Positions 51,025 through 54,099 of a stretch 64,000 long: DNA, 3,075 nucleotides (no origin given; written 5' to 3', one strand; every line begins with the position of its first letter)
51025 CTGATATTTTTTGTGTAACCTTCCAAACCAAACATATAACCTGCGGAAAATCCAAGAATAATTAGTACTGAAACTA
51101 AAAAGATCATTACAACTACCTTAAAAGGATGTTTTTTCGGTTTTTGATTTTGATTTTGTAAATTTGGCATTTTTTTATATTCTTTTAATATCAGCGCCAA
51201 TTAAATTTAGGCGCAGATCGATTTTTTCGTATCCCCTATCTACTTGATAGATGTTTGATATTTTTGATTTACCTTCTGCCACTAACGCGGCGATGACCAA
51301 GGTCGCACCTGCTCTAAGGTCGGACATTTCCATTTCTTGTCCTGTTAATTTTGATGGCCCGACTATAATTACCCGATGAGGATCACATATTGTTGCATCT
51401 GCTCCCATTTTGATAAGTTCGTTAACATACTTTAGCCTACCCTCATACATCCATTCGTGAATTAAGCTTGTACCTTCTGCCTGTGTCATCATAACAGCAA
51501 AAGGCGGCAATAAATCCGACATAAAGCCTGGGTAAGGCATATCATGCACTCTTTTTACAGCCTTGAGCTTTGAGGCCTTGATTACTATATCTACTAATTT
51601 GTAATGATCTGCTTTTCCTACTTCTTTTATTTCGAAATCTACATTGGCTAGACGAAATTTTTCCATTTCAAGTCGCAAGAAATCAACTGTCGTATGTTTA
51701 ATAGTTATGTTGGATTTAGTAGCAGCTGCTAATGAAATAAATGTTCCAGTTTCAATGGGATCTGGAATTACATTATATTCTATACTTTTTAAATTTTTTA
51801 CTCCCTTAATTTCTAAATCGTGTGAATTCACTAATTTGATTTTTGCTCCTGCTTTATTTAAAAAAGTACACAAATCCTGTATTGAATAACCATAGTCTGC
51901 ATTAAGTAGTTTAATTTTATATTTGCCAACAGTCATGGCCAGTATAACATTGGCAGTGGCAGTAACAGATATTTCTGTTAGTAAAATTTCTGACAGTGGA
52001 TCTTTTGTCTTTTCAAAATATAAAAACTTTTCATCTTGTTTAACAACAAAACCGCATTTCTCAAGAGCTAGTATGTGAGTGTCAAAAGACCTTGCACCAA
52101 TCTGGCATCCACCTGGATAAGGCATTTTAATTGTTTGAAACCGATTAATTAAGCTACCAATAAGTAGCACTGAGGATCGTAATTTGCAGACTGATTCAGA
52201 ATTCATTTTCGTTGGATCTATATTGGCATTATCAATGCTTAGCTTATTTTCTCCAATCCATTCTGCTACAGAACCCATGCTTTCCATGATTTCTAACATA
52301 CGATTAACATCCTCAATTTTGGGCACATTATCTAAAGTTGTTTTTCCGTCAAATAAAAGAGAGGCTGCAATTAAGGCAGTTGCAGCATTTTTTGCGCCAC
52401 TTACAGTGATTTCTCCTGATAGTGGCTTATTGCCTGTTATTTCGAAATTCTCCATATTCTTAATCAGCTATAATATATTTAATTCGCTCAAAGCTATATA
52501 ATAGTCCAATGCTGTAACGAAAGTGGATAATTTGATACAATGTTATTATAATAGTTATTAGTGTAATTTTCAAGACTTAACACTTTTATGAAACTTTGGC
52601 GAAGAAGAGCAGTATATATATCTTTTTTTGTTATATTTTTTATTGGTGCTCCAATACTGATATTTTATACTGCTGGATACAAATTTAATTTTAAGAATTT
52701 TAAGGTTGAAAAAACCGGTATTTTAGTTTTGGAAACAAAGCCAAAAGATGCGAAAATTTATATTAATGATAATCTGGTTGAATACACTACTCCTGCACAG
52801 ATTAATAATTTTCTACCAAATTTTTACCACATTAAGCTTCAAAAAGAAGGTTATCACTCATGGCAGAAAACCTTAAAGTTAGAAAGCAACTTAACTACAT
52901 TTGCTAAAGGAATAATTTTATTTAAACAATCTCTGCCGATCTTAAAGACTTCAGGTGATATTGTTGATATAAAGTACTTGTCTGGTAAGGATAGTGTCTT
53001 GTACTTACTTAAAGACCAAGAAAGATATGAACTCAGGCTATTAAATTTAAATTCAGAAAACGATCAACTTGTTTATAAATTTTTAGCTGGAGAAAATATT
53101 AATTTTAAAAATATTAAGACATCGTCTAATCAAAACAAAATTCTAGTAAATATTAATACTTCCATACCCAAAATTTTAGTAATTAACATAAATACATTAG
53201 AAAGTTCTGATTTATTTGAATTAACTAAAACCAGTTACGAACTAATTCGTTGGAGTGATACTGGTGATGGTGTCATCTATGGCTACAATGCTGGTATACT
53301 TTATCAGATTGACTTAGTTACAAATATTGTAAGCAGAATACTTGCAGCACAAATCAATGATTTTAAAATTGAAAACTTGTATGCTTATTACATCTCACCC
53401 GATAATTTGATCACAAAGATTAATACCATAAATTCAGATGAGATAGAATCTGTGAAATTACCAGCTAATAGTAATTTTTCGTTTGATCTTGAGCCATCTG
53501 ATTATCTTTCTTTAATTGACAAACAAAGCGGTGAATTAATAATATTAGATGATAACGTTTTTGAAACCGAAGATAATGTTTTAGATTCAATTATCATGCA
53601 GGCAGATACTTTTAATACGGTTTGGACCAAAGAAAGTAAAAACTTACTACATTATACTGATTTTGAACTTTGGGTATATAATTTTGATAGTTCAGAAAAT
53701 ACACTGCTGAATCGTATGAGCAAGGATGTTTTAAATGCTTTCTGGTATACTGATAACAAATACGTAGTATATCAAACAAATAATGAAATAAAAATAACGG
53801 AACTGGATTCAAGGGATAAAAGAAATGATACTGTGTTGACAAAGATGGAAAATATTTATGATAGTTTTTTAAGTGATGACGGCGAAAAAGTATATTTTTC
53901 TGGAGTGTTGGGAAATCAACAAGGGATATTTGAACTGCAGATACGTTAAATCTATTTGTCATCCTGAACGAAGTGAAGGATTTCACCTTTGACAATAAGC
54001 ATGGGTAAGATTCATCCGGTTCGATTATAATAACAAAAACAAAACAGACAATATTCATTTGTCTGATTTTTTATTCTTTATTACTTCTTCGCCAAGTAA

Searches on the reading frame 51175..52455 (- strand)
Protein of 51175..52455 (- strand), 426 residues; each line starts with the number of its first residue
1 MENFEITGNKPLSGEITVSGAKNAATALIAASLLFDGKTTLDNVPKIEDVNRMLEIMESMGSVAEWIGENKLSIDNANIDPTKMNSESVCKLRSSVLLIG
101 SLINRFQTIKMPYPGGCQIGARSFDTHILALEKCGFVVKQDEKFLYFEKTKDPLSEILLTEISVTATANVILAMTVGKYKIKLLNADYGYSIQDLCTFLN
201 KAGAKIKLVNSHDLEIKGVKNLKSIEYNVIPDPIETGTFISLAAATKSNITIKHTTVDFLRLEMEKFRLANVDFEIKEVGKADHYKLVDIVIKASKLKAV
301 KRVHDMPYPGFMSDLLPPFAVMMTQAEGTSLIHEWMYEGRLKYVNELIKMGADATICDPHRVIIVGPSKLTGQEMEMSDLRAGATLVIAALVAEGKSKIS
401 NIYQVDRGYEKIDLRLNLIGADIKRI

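Call 45: search_protein_families(library=pfam, proteins=[window:51175-52455:-], max_evalue=0.00001)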
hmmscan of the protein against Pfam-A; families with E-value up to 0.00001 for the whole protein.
window:51175-52455:- (426 aa): 1 family
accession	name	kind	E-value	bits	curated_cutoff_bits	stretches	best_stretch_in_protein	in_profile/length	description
PF00275.25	EPSP_synthase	-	1.5e-65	222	22.8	1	7-412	2-413/417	EPSP synthase (3-phosphoshikimate 1-carboxyvinyltransferase)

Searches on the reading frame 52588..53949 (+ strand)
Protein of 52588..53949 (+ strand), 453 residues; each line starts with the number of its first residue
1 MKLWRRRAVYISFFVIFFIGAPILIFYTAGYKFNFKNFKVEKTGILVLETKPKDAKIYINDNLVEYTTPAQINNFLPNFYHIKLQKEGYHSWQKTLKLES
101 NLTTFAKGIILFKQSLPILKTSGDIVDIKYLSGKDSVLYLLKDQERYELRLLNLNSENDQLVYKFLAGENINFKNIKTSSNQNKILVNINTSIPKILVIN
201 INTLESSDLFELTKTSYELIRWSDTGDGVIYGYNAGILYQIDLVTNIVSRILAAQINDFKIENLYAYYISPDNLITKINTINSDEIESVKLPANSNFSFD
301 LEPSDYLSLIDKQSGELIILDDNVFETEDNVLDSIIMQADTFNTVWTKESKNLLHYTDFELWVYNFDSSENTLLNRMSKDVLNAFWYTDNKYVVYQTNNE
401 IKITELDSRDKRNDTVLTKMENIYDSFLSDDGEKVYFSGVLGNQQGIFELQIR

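Call 45: search_protein_families(library=pfam, proteins=[window:52588-53949:+], max_evalue=0.00001)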
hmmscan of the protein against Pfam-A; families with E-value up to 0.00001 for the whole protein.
window:52588-53949:+ (453 aa): 1 family
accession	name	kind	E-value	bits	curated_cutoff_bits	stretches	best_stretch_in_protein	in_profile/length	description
PF08308.17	PEGA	-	3.8e-08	33.6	20.8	1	44-104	2-61/71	PEGA domain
